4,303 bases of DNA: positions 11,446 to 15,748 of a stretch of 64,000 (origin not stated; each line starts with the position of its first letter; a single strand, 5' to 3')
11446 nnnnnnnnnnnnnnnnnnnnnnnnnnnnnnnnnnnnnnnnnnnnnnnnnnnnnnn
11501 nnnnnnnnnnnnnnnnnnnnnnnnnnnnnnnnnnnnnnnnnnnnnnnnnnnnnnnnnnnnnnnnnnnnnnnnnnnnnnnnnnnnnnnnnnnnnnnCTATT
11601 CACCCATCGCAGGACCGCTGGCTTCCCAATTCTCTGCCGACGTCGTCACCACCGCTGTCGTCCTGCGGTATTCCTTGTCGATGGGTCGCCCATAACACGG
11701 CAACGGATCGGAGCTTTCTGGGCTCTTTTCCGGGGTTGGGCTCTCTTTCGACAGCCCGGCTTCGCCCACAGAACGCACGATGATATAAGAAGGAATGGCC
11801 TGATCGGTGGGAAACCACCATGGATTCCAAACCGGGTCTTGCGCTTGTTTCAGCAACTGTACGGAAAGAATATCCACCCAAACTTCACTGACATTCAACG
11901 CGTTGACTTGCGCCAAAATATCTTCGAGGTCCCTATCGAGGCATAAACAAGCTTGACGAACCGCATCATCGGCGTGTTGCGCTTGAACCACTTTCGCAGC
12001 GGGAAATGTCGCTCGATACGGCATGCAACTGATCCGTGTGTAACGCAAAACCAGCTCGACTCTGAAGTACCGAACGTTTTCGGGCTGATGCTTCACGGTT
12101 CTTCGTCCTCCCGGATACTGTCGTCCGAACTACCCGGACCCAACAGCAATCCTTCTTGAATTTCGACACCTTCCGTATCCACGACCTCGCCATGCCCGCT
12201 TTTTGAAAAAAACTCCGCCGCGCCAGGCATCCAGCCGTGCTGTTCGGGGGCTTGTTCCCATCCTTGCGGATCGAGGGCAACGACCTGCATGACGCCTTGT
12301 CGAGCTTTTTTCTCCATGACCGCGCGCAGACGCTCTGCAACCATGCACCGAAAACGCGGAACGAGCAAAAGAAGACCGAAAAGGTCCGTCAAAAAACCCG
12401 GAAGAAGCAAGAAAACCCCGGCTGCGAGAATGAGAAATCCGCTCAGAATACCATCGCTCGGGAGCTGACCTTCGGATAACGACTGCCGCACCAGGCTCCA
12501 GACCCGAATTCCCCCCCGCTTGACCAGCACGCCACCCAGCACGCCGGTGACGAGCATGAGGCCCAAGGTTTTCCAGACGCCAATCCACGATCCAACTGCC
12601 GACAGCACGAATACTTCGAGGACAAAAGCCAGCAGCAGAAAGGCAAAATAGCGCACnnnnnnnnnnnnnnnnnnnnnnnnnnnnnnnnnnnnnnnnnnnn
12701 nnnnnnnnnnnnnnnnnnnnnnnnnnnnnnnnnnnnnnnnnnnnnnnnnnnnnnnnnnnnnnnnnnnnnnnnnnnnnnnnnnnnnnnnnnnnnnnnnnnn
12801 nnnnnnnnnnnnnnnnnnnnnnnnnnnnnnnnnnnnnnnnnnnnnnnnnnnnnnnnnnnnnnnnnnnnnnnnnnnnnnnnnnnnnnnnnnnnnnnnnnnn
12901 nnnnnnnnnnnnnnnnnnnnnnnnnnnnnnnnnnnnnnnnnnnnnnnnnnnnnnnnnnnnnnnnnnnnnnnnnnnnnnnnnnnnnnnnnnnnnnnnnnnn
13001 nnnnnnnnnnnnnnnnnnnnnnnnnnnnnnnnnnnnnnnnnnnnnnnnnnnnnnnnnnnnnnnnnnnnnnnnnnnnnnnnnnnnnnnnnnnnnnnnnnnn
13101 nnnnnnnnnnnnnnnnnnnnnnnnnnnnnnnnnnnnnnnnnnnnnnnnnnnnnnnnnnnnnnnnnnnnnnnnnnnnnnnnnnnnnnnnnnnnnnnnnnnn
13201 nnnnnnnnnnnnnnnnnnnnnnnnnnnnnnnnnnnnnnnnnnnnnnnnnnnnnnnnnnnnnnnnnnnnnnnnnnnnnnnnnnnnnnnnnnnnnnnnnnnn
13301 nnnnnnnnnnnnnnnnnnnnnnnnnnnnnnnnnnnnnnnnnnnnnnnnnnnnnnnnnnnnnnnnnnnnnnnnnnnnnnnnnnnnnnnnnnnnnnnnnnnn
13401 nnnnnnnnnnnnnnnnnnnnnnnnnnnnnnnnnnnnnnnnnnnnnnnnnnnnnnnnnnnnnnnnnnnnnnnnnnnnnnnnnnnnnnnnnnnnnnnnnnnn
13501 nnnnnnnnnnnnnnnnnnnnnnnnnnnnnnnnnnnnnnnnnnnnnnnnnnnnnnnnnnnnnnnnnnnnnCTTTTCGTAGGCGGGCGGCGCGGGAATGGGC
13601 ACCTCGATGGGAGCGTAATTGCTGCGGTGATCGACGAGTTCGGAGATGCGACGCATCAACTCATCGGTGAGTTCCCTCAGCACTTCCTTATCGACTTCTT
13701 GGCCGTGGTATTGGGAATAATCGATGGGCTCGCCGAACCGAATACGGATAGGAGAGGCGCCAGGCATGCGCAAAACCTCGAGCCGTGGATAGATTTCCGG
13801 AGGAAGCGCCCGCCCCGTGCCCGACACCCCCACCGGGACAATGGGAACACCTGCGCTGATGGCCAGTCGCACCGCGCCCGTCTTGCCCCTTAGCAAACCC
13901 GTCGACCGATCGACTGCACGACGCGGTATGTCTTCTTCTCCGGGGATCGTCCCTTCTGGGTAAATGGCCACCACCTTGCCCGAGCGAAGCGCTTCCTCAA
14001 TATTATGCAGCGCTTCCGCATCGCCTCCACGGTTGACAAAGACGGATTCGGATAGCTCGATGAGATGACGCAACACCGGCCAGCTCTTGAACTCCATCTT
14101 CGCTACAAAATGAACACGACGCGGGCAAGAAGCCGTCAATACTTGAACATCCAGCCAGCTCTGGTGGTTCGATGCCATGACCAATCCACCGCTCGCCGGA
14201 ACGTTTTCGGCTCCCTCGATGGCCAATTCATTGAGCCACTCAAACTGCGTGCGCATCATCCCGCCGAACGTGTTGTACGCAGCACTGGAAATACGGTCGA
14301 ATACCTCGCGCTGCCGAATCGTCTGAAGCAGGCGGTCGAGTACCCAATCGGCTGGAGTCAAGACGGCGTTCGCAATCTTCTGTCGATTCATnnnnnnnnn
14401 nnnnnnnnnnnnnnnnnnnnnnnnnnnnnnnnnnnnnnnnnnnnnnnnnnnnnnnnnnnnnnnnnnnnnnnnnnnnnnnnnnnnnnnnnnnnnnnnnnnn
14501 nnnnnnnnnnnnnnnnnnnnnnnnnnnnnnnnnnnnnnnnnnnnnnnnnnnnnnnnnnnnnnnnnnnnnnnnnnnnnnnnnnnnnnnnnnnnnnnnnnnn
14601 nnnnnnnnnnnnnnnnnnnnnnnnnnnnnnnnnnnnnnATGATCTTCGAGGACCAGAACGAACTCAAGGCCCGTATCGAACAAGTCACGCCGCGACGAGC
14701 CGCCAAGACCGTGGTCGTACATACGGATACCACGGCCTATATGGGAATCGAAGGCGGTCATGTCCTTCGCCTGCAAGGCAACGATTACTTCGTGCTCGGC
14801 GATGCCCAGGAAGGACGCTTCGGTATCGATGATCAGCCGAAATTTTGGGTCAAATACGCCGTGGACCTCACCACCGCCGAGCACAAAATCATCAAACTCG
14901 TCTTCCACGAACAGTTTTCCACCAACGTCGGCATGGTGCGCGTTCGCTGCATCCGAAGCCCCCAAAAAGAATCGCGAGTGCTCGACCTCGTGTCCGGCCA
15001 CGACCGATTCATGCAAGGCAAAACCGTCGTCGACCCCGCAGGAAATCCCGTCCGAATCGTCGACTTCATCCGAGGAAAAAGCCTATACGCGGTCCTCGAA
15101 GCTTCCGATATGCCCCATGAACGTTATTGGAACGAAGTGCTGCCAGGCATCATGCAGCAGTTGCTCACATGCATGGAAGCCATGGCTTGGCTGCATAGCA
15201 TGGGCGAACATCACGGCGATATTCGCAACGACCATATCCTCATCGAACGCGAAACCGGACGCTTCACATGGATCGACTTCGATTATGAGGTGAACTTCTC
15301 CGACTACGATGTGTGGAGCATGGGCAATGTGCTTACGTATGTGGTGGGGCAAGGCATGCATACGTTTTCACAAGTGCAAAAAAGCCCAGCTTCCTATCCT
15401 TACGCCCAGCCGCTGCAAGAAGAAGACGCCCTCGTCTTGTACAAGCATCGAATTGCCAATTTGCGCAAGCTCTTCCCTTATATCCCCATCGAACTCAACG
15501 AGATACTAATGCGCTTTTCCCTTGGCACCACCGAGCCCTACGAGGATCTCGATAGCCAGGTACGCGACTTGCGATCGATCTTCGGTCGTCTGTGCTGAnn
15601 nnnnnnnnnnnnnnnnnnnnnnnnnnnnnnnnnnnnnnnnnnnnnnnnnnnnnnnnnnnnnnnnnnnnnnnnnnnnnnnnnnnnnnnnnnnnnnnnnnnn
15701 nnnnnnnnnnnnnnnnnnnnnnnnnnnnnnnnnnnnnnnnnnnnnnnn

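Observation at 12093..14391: PlsC acyltransferase::alpha/beta-hydrolase single-polypeptide fusion adjacent to an FxsA homologue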

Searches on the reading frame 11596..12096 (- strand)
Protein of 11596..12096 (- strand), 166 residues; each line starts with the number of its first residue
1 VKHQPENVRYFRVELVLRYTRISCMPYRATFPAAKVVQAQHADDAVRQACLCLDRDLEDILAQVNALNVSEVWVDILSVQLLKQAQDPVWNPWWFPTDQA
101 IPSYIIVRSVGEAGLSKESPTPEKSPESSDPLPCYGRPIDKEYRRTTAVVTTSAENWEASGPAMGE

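Call 3: search_protein_families(library=pfam, proteins=[window:11596-12096:-], max_evalue=0.01)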
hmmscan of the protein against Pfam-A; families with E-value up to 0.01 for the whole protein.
window:11596-12096:- (166 aa): 0 families

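Call 31: search_protein_families(library=padloc, proteins=[window:11596-12096:-], max_evalue=0.01)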
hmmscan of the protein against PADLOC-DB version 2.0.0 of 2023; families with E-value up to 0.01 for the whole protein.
window:11596-12096:- (166 aa): 0 families

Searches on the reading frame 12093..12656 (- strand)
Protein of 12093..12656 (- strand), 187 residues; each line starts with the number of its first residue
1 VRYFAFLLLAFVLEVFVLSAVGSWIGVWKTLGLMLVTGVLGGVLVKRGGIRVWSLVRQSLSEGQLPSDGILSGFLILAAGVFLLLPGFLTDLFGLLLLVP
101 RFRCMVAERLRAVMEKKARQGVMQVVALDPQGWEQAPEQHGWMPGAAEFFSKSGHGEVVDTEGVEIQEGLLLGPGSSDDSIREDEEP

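Call 3: search_protein_families(library=pfam, proteins=[window:12093-12656:-], max_evalue=0.01)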
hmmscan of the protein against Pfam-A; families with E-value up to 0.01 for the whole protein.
window:12093-12656:- (187 aa): 1 family
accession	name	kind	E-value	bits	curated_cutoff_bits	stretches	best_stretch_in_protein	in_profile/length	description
PF04186.18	FxsA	-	5.5e-30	104.1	25.2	1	6-111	2-107/109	FxsA cytoplasmic membrane protein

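Call 4: search_protein_families(library=ncbifam, proteins=[window:12093-12656:-], max_evalue=0.01)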
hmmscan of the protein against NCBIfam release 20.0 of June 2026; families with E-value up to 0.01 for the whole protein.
window:12093-12656:- (187 aa): 2 families
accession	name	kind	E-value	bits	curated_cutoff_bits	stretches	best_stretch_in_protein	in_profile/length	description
NF008528.1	PRK11463.1-2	subfamily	2.8e-29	101.4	40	1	4-111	1-108/109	FxsA family membrane protein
NF008527.1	PRK11463.1-1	exception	1.8e-17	63.5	150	1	11-120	28-142/191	FxsA family membrane protein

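Call 31: search_protein_families(library=padloc, proteins=[window:12093-12656:-], max_evalue=0.01)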
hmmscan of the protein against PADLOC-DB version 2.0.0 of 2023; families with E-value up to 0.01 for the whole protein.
window:12093-12656:- (187 aa): 0 families

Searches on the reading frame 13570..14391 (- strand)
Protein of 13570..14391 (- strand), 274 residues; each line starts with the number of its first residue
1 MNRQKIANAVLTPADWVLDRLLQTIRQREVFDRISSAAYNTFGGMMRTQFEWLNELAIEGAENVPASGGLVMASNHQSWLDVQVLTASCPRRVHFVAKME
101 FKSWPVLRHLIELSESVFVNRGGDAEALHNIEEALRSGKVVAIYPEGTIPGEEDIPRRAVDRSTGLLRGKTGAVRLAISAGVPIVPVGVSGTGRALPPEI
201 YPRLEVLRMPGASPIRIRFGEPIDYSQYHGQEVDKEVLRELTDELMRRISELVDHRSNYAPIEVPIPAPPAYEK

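Call 32: search_solved_structures(query=window:13570-14391:-, max_evalue=1, show_alignments=3)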
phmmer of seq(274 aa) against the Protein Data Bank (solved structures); distinct sequences matched with E-value up to 1: 6.
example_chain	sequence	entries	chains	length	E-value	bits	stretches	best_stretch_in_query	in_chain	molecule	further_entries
5kym_A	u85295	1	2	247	9.1e-15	57.9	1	47-248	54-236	1-acyl-sn-glycerol-3-phosphate acyltransferase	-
2vd3_A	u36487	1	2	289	0.0019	20.8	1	117-161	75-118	ATP PHOSPHORIBOSYLTRANSFERASE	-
6qt9_a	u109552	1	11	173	0.11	15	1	136-252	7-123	ORF 24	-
6qt9_h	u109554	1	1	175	0.12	14.9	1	136-252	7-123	ORF 24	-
6qt9_g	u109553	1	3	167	0.22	14.1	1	139-252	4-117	ORF 24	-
9e6q_AC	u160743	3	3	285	0.58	12.6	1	96-214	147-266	Large ribosomal subunit protein uL4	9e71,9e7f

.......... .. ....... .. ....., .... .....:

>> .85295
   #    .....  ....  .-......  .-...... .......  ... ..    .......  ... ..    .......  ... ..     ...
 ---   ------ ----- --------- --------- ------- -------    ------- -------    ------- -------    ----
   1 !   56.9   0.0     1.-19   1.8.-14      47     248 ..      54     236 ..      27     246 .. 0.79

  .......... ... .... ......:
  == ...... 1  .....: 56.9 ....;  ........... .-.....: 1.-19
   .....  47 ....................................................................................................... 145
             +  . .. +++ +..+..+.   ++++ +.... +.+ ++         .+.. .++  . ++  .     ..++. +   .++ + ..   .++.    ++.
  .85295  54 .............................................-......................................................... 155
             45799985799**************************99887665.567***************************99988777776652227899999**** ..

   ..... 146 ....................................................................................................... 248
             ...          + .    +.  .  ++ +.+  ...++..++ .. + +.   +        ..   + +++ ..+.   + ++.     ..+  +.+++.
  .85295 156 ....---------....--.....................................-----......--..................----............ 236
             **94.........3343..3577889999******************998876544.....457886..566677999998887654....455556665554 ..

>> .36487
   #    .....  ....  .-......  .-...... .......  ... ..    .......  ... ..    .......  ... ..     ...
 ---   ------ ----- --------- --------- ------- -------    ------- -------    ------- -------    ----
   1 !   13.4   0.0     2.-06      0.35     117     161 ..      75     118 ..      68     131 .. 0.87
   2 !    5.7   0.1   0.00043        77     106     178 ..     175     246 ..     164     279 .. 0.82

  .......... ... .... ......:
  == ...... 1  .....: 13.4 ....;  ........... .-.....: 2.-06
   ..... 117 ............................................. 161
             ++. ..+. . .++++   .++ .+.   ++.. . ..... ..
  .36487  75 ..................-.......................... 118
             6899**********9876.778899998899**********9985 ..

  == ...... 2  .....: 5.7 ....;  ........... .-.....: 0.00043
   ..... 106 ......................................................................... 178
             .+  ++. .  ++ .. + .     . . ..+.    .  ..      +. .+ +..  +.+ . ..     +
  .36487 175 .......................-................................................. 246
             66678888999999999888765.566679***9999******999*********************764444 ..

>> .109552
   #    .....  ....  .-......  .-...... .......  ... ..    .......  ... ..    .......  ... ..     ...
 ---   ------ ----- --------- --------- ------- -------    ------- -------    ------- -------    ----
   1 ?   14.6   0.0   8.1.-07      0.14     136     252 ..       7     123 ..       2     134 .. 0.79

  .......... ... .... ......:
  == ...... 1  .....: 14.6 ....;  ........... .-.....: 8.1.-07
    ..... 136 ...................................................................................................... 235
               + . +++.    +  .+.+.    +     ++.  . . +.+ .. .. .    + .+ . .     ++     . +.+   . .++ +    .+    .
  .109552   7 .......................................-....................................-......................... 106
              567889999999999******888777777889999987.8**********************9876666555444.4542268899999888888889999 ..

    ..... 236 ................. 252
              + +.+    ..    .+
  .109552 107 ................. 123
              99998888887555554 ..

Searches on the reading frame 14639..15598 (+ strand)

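Call 3: search_protein_families(library=pfam, proteins=[window:14639-15598:+], max_evalue=0.01)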
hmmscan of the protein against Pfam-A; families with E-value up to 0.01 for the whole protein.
window:14639-15598:+ (319 aa): 1 family
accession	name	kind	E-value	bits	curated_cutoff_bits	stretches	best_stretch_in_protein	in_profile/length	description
PF00069.31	Pkinase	-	1.2e-05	25.3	31.7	1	106-215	43-143/263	Protein kinase domain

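Call 4: search_protein_families(library=ncbifam, proteins=[window:14639-15598:+], max_evalue=0.01)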
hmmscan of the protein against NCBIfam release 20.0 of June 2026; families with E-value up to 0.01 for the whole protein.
window:14639-15598:+ (319 aa): 0 families

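Call 31: search_protein_families(library=padloc, proteins=[window:14639-15598:+], max_evalue=0.01)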
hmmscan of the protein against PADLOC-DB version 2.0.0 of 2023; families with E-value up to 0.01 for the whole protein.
window:14639-15598:+ (319 aa): 6 families
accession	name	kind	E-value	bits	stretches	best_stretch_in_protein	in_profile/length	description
PDLC04138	mad6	-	0.00028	17.9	1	109-224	398-505/659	mads_6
PDLC03920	MkoA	-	0.00054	16.3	1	138-220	87-175/1112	-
PDLC03921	MkoA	-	0.0019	13.9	1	140-216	556-635/1607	-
PDLC04056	PD-T4-6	-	0.002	15.3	1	140-222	86-158/415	-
PDLC04045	PD-T4-6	-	0.0072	13.3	1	105-214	82-184/350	-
PDLC04047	PD-T4-6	-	0.0082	13.3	0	134-228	83-169/327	-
